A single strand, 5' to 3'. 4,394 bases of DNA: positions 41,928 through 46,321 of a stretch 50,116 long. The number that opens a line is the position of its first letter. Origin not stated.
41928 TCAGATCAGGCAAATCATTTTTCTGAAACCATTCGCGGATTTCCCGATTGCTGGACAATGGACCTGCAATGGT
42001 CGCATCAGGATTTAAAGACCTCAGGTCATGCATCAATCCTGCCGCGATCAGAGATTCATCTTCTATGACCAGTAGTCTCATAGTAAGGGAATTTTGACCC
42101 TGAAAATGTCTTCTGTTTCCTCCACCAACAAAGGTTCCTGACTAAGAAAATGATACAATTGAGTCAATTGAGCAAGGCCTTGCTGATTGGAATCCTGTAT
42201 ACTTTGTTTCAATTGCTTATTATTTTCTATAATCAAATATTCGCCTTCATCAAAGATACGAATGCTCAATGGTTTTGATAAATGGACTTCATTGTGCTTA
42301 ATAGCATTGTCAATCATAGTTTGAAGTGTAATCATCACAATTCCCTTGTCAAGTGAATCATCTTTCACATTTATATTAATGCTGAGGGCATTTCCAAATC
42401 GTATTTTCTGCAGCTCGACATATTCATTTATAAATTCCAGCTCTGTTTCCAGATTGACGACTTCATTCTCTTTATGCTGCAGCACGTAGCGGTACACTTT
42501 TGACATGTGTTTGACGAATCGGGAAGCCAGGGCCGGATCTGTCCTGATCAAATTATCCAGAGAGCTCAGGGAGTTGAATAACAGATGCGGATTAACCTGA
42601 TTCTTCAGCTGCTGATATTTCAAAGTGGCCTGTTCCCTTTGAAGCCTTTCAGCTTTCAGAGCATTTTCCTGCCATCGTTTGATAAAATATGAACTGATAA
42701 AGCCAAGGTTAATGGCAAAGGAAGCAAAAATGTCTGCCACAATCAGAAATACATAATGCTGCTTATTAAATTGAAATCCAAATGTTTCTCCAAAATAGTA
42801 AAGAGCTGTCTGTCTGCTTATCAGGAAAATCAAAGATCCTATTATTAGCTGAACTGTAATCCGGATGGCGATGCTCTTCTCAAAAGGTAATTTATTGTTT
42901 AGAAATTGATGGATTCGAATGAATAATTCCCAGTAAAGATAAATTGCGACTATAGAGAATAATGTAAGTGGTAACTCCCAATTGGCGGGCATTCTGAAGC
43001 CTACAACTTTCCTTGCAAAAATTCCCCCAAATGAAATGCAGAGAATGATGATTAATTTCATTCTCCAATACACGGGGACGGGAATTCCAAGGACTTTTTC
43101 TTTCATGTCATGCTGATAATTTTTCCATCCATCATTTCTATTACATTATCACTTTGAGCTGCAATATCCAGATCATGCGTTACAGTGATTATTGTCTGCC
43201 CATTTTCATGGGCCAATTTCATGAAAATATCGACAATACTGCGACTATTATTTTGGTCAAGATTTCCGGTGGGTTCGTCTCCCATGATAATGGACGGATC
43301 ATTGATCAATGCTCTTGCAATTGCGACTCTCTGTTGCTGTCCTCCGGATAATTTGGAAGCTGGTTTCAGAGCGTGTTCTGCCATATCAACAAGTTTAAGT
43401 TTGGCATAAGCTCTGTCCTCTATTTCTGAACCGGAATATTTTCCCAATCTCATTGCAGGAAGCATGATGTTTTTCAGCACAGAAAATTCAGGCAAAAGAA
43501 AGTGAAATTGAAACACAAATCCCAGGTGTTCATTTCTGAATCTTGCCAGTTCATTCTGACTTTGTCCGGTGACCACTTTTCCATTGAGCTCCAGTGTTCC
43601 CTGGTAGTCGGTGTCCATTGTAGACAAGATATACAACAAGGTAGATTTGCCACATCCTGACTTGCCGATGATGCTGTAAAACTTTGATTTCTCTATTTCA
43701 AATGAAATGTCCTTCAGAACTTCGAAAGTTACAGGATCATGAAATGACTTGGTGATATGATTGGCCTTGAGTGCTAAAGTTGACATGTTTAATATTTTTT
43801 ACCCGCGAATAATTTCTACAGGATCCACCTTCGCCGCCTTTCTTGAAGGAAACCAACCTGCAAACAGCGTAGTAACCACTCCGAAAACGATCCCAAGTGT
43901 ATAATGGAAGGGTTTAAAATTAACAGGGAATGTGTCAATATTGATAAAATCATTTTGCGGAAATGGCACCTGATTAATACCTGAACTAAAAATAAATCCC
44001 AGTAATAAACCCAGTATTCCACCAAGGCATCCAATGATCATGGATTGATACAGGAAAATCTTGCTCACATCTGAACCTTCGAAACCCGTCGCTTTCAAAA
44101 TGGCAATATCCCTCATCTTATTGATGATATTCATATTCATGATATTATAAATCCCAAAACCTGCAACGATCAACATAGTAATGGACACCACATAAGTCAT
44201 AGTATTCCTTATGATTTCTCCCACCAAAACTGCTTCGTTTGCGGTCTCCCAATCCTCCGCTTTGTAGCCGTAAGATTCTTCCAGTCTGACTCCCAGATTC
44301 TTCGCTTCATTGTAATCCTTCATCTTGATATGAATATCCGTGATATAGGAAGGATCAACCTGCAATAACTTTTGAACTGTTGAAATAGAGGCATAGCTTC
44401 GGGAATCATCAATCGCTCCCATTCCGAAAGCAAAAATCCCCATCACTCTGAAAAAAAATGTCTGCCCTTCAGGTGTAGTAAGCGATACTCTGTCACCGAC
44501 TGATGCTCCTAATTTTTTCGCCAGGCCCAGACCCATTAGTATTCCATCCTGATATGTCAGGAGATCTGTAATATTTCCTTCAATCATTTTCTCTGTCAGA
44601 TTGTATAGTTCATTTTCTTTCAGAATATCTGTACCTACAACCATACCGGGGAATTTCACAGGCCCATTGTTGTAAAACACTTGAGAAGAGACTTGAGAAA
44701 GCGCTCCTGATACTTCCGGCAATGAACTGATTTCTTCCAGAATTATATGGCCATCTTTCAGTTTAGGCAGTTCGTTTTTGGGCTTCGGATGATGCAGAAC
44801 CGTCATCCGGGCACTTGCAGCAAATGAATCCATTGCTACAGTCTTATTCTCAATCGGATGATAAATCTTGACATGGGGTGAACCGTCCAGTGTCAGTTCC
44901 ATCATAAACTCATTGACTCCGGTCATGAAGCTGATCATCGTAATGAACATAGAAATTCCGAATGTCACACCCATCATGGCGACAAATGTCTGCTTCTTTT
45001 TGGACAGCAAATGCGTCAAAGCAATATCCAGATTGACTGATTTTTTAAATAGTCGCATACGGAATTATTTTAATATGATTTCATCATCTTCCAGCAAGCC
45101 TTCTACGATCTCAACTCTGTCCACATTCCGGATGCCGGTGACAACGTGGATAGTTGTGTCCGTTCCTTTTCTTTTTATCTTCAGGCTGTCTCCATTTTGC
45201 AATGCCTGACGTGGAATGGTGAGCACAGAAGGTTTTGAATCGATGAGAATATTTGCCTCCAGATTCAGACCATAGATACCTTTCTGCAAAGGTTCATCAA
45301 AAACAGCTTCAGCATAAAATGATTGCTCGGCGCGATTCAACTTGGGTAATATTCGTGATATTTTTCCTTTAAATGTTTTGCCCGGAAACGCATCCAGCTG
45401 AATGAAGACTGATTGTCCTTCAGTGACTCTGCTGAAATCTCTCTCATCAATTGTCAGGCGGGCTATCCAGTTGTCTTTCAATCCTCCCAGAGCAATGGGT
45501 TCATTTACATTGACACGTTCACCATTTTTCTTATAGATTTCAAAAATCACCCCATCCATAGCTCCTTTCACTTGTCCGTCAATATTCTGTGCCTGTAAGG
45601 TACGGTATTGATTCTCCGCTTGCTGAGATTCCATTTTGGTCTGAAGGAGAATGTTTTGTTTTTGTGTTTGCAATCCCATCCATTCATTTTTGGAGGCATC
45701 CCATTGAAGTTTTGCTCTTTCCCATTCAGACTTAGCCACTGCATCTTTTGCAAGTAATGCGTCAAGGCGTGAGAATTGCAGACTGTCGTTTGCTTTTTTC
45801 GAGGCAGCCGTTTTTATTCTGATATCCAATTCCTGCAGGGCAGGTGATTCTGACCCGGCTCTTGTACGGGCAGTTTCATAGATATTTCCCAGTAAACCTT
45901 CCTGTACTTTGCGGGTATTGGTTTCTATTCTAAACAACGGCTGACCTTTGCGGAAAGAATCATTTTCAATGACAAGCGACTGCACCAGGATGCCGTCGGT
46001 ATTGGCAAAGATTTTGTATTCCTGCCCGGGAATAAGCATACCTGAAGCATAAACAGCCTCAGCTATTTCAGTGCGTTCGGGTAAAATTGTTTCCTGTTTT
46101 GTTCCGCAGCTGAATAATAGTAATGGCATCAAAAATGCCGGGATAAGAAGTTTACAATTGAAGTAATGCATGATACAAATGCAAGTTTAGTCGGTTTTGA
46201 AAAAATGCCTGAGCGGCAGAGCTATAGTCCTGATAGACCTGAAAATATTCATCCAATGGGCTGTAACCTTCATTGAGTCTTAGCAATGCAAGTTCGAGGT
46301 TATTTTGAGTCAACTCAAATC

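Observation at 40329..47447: TolC–MFP–FtsX permease–ABC ATPase efflux pump transcriptionally fused to a LytS-like intramembrane-sensing kinase and LytTR regulator, with a T9SS-secreted protein just downstream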

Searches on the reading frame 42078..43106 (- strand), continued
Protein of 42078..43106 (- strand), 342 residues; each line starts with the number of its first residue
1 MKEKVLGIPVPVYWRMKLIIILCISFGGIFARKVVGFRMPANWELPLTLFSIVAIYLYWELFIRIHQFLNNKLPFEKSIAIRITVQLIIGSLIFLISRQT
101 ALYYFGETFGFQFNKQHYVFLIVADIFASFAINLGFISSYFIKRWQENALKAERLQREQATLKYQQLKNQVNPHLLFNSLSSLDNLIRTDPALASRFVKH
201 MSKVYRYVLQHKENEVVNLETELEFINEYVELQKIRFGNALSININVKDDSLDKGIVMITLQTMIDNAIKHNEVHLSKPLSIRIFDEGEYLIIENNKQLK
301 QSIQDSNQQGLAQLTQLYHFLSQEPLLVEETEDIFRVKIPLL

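Call 61: fold_search(model_id=the predicted structure, library=pdb)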
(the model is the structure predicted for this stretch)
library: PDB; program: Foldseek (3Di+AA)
matches with E <= 10: 716; with E <= 0.001: 153
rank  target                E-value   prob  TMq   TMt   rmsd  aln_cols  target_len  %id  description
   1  6swj                  2.2e-09  1.00  0.34  0.53   6.6       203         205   20  The kinase domain of GanS, a histidine kinase from Geobacillus stearothermophilus (with Pt) (released 2020-10-14)
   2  6swk                  2.8e-09  1.00  0.35  0.54   6.5       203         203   21  The kinase domain of GanS, a histidine kinase from Geobacillus stearothermophilus (released 2020-10-14)
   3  4u7n_B                2.9e-06  1.00  0.29  0.43   8.2       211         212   18  Inactive structure of histidine kinase (released 2015-09-02)
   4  4u7n_A                3.6e-06  1.00  0.30  0.45   8.2       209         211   17  Inactive structure of histidine kinase (released 2015-09-02)
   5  4zki_B                5.8e-06  1.00  0.34  0.49   5.3       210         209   17  The crystal structure of Histidine Kinase YycG with ADP (released 2016-05-04)
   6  5c93_B                7.3e-06  1.00  0.33  0.48   6.1       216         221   18  Histidine kinase with ATP (released 2016-07-27)
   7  3ehj_B                7.3e-06  1.00  0.27  0.40  17.1       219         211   17  Crystal structure of DesKC-H188V in complex with AMP-PCP (released 2009-09-15)
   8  8g3a_D                7.3e-06  1.00  0.30  0.31  20.2       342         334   14  BceAB-S nucleotide free TM state 1 (released 2023-06-21)
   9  4zki_A                8.8e-06  1.00  0.27  0.37  10.0       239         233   17  The crystal structure of Histidine Kinase YycG with ADP (released 2016-05-04)
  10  4u7o_A                9.3e-06  1.00  0.28  0.38  10.1       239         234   16  Active histidine kinase bound with ATP (released 2015-09-02)
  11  3ehj_A                9.8e-06  1.00  0.26  0.39  17.5       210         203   18  Crystal structure of DesKC-H188V in complex with AMP-PCP (released 2009-09-15)
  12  9eut_A                1.0e-05  1.00  0.27  0.15  13.1       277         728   12  Cryo-EM structure of the full-length Pseudomonas aeruginosa bacteriophytochrome in its Pr state (released 2024-09-04)
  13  8isj_A                1.4e-05  1.00  0.29  0.14  10.6       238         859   12  Pr conformer of Arabidopsis thaliana phytochrome A - AtphyA-Pr (released 2023-08-09)
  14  5c93_A                1.4e-05  1.00  0.27  0.38  10.1       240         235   17  Histidine kinase with ATP (released 2016-07-27)
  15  7zp0_E                1.6e-05  1.00  0.25  0.36  10.2       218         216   11  Crystal structure of CusS histidine kinase catalytic core from Escherichia coli (released 2022-08-31)
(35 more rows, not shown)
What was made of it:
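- On LytS/LytTR two-component systems: The model nevertheless folds like a DHp-CA kinase core; best match GanS 6swj, E 2e-9 (call 61).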

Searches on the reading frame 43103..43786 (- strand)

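Call 3: search_protein_families(library=pfam, proteins=[window:43103-43786:-], max_evalue=0.01)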
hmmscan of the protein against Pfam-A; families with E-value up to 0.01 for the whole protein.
window:43103-43786:- (227 aa): 8 families
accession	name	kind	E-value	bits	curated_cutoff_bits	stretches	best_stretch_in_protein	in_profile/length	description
PF00005.33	ABC_tran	-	2.9e-32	112.6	25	1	24-173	1-136/137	ABC transporter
PF13304.12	AAA_21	-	2.7e-06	28.1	27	0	37-64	2-32/304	AAA domain, putative AbiEii toxin, Type IV TA system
PF02463.25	SMC_N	-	2.8e-06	27.3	40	1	33-219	23-212/220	RecF/RecN/SMC N terminal domain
PF13175.12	AAA_15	-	1.1e-05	25.7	32.1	0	24-58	14-47/374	AAA ATPase domain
PF13555.12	AAA_29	-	0.0021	18.2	27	1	28-51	16-39/61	P-loop containing region of AAA domain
PF03215.21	Rad17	-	0.0032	17.9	23.8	1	23-118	34-123/186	Rad17 P-loop domain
PF03193.22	RsgA_GTPase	-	0.0034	17.7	30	1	23-56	96-128/174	RsgA GTPase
PF01712.25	dNK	-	0.0096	16.1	27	0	38-116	2-73/203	Deoxynucleoside kinase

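Call 4: search_protein_families(library=ncbifam, proteins=[window:43103-43786:-], max_evalue=0.01)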
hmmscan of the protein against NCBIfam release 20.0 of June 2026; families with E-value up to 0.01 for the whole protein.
window:43103-43786:- (227 aa): 192 families (the best 25 are shown)
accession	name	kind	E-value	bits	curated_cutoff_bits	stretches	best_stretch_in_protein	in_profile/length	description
TIGR02211.1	LolD_lipo_ex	equivalog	1.4e-71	240.6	307.75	1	6-224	2-220/221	lipoprotein-releasing ABC transporter ATP-binding protein LolD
NF008639.0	PRK11629.1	equivalog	1.8e-60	204.2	360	1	5-223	6-224/234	lipoprotein-releasing ABC transporter ATP-binding protein LolD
TIGR03608.1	L_ocin_972_ABC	subfamily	2.4e-55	187.2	254.85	1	10-218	3-206/206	putative bacteriocin export ABC transporter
TIGR02673.1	FtsE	equivalog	8.8e-55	185.7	264.85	1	9-221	5-213/214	cell division ATP-binding protein FtsE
NF007826.0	PRK10535.1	equivalog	1.3e-53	182.3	966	1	6-225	5-223/648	macrolide ABC transporter ATP-binding protein/permease MacB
TIGR02982.1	heterocyst_DevA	subfamily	4.9e-50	170.1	295.8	1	20-223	17-219/220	ABC exporter ATP-binding subunit, DevA family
TIGR02315.1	ABC_phnC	equivalog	6.9e-50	169.7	266.1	1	7-224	3-225/243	phosphonate ABC transporter ATP-binding protein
NF038007.1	ABC_ATP_DarD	equivalog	7.9e-50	169.3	375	1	12-223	8-218/218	darobactin export ABC transporter ATP-binding protein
NF007879.0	PRK10584.1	equivalog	2.1e-46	158.5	336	1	19-223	21-224/228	putative ABC transporter ATP-binding protein YbbA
TIGR04521.1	ECF_ATPase_2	equivalog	2.2e-45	154.9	330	1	16-225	13-225/279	energy-coupling factor transporter ATPase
TIGR01186.1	proV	subfamily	3.2e-43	148.3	326.6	1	24-225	9-210/363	betaine/proline/choline family ABC transporter ATP-binding protein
TIGR03265.1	PhnT2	equivalog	3.3e-42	145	457.7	1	5-224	4-214/353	putative 2-aminoethylphosphonate ABC transporter ATP-binding protein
NF006987.0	PRK09452.1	equivalog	1e-41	142.9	482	1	6-223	18-226/378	spermidine/putrescine ABC transporter ATP-binding protein PotA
NF043075.1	MMSYN1_0197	equivalog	1.3e-40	139.5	550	1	7-224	4-212/341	spermidine/putrescine ABC transporter ATP-binding protein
NF007027.0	PRK09493.1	equivalog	1.2e-39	136.1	379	1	11-223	7-214/240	glutamine ABC transporter ATP-binding protein GlnQ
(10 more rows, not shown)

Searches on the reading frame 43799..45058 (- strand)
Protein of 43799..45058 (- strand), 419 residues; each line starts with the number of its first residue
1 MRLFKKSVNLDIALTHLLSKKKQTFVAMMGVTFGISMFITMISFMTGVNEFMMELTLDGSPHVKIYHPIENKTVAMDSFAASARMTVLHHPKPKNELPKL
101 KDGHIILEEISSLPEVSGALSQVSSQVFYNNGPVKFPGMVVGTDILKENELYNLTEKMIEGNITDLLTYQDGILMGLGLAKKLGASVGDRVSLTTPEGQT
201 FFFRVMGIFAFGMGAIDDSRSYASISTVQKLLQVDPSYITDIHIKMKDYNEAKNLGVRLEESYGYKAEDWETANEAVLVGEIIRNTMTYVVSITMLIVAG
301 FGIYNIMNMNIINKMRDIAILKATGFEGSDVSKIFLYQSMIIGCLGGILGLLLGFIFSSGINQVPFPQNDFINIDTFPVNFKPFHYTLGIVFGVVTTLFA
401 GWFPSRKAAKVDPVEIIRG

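Call 3: search_protein_families(library=pfam, proteins=[window:43799-45058:-], max_evalue=0.01)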
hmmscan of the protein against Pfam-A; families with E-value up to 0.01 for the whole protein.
window:43799-45058:- (419 aa): 2 families
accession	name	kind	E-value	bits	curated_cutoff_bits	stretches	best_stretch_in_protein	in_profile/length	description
PF02687.27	FtsX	-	1.9e-23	83.3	25.5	1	290-413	2-120/120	FtsX-like permease C-terminal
PF12704.14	MacB_PCD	-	1.2e-14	55.6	27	1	24-251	1-196/207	MacB-like periplasmic core domain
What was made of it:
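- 43799..45058 (-): MacB-type (type VII ABC) permease, 419 aa: TM1, periplasmic MacB_PCD, then TM2-4 (FtsX). PF12704 + PF02687 (call 3).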

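Call 4: search_protein_families(library=ncbifam, proteins=[window:43799-45058:-], max_evalue=0.01)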
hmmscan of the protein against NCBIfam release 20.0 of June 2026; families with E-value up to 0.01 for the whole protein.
window:43799-45058:- (419 aa): 9 families
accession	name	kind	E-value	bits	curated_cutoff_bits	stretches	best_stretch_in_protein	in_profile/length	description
TIGR02212.1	lolCE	equivalog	1.8e-49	168.8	362.45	1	12-418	6-409/411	lipoprotein-releasing ABC transporter permease subunit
NF008357.0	PRK11146.1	exception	1.2e-25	90.3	439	1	98-417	73-411/414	lipoprotein-releasing ABC transporter permease subunit LolE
NF008076.0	PRK10814.1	exception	1.1e-22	80.6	473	1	138-418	112-397/399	lipoprotein-releasing ABC transporter permease subunit LolC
TIGR02213.1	lolE_release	exception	2.2e-22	79.5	540.35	1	98-417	70-408/411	lipoprotein-releasing ABC transporter permease subunit LolE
NF007826.0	PRK10535.1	equivalog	2.7e-17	62.3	966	1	226-416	457-644/648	macrolide ABC transporter ATP-binding protein/permease MacB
TIGR03434.1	ADOP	subfamily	3.6e-11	41.9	622.3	1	276-418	669-801/803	ADOP family duplicated permease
NF038347.1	FtsX_Gpos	exception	1e-05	25.1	225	1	277-396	161-286/296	permease-like cell division protein FtsX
TIGR00439.2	FtsX_Gneg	equivalog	1.1e-05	24.8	255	1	286-403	168-285/292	permease-like cell division protein FtsX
NF038346.1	FtsX_actino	exception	0.0082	15.5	250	0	285-400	180-301/308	permease-like cell division protein FtsX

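Call 37: search_solved_structures(query=window:43799-45058:-, max_evalue=0.001)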
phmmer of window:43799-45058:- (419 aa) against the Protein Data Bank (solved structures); distinct sequences matched with E-value up to 0.001: 14.
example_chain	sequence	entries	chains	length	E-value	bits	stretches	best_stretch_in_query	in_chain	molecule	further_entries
9w35_A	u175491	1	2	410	2.3e-22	82.6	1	106-418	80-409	LolF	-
9w37_A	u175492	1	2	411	2.3e-22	82.6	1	106-418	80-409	LolF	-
9w2w_A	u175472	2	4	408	8.9e-22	80.7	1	106-416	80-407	LolF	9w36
7arh_C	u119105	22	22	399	1.3e-17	67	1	138-418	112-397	Lipoprotein-releasing ABC transporter permease subunit LolC | Lipo-releasing system transmembrane protein lolC | Lipoprotein-releasing system transmembrane prot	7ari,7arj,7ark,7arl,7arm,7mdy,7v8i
7mdx_A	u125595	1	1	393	1.1e-16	64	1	138-415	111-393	Lipoprotein-releasing system transmembrane protein LolC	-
7arh_E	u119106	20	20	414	5.7e-16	61.6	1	138-419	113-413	Lipoprotein-releasing system transmembrane protein LolE | Lipoprotein transporter subunit LolE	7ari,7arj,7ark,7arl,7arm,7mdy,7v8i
5nik_J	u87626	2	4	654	2.2e-15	59.6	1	288-417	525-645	Macrolide export ATP-binding/permease protein MacB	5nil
7mdx_B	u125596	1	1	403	7e-15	58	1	110-413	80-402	Lipoprotein-releasing system transmembrane protein LolE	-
9rli_E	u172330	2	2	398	7.9e-15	57.8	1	113-419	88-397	Lipoprotein-releasing system transmembrane protein LolE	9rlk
5gko_A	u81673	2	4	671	2.3e-14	56.3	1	210-416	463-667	Macrolide export ATP-binding/permease protein MacB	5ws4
5xu1_M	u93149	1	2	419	3e-11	46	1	9-418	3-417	ABC transporter permeae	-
5lil_A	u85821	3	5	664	5.5e-09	38.6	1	222-415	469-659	Macrolide export ATP-binding/permease protein MacB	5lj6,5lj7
9o9x_C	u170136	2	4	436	5.7e-08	35.2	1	148-415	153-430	ABC transporter permease YtrF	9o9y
5udf_A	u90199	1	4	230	0.00061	22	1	106-252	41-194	Lipoprotein-releasing system transmembrane protein LolE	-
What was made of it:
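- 43799..45058 (-): Nearest solved structures are LolF, LolC, LolE and MacB, E 1e-22 to 1e-15 (call 37).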

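Call 63: find_related_loci(query=A3, collection=metagenome_contigs, flank=6000)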
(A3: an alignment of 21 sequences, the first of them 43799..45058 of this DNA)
Query A3 (419 aa) in metagenome_contigs; peptide patterns used: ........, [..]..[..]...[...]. (x = any residue, [..] = any of these).
600 stretches matched a pattern (row limit reached: there are more); 568 encode a relative of the query (tblastn E <= 1e-3); the best 80 are kept; 80 distinct loci.
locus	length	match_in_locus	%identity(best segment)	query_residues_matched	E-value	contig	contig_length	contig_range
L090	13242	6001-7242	56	10-419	1e-153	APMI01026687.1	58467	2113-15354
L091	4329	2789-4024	57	10-419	1e-152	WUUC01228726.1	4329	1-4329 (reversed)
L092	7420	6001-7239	58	10-419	3e-148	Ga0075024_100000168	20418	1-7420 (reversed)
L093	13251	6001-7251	57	7-419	7e-148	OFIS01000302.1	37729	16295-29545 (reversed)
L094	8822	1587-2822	54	10-419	4e-147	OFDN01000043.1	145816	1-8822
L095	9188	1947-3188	56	10-418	6e-146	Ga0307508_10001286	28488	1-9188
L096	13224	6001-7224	54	12-419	7e-145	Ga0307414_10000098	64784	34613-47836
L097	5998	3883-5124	55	8-419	1e-145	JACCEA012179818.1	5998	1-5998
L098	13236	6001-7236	54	8-419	2e-144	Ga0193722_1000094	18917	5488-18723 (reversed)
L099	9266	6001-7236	53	8-419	3e-144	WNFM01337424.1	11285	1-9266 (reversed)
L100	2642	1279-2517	52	7-419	6e-152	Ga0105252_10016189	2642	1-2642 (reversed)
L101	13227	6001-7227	56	11-419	3e-143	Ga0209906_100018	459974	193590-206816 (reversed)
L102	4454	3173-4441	55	8-419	4e-146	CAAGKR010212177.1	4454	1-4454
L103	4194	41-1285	56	10-419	1e-146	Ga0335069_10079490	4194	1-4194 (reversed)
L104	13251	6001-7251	50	3-419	5e-142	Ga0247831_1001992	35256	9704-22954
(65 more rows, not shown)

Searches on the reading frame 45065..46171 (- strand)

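Call 3: search_protein_families(library=pfam, proteins=[window:45065-46171:-], max_evalue=0.01)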
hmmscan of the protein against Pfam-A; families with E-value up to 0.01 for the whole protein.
window:45065-46171:- (368 aa): 4 families
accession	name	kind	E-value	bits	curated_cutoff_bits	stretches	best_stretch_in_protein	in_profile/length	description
PF16576.10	HlyD_D23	-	1.6e-15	57.4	30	1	152-286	65-196/214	Barrel-sandwich domain of CusB or HlyD membrane-fusion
PF13437.12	HlyD_3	-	2.7e-14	54.2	22.2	1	203-294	4-96/106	HlyD family secretion protein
PF00364.28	Biotin_lipoyl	-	0.0005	20.3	22.1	0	193-227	37-71/73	Biotin-requiring enzyme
PF20311.3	DUF6607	-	0.0016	18.1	27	1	134-199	212-275/296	Family of unknown function (DUF6607)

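Call 4: search_protein_families(library=ncbifam, proteins=[window:45065-46171:-], max_evalue=0.01)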
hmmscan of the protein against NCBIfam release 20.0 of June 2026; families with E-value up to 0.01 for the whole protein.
window:45065-46171:- (368 aa): 10 families
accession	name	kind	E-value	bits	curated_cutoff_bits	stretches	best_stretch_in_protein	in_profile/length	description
TIGR01730.1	RND_mfp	subfamily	1.1e-29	103.4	94.9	2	119-367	73-307/322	efflux RND transporter periplasmic adaptor subunit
TIGR00999.1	8a0102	subfamily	2.2e-15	56.5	319.3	1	74-361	5-258/271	CzcB/NccB family metal efflux transporter periplasmic adaptor subunit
NF008606.0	PRK11578.1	equivalog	2.1e-12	46.8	342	1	93-367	88-362/371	macrolide transporter subunit MacA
TIGR01843.1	type_I_hlyD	subfamily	1.4e-09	37.4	208.65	1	34-195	25-189/422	HlyD family type I secretion periplasmic adaptor subunit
TIGR00998.1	8a0101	subfamily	2e-09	36.8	390.8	1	47-274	38-281/334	EmrA/EmrK family multidrug efflux transporter periplasmic adaptor subunit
TIGR02971.1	heterocyst_DevB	subfamily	3.3e-08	33.3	129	1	120-275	107-279/327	ABC exporter membrane fusion protein, DevB family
NF045680.1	DiMtlExpIhpB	equivalog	3.4e-08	32.9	450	1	201-364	140-305/326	divalent metal ion exporter adaptor subunit IhpB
NF002939.0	PRK03598.1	equivalog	5.4e-08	32.4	393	1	103-277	101-283/332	secretion protein HlyD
NF007785.0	PRK10476.1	equivalog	4.5e-07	29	376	1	54-274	51-284/347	multidrug transporter subunit MdtN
NF007303.0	PRK09783.1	subfamily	0.00044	18.8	390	1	163-327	177-343/414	copper/silver efflux system membrane fusion protein CusB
